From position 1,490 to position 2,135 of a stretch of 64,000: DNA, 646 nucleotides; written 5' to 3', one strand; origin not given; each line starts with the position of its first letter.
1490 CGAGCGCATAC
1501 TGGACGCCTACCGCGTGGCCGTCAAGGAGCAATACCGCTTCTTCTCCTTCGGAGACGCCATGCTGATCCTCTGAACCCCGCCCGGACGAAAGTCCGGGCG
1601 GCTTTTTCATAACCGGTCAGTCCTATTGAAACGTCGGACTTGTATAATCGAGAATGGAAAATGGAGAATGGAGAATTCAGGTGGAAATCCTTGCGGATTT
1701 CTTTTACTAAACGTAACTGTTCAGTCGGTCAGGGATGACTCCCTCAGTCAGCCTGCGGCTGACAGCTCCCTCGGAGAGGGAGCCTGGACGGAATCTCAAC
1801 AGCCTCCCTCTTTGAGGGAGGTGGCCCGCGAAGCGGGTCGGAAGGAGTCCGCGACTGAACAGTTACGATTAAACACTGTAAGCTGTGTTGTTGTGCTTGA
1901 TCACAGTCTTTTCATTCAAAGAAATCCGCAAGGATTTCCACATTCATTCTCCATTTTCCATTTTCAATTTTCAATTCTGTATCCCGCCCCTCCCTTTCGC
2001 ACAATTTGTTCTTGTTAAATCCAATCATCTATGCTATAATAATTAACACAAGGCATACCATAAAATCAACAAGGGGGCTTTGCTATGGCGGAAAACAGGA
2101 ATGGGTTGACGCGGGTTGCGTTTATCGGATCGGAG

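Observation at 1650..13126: Family of intergenic elements with locus-specific tandem-heptamer arms around conserved structured cores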

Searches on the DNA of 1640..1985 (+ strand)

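Call 46: search_dna_similar(query=window:1640-1985:+, collection=plasmids, mode=distant, max_evalue=0.001, max_rows=10)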
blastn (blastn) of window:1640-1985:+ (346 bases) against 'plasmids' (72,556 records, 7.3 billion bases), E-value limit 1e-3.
No match.
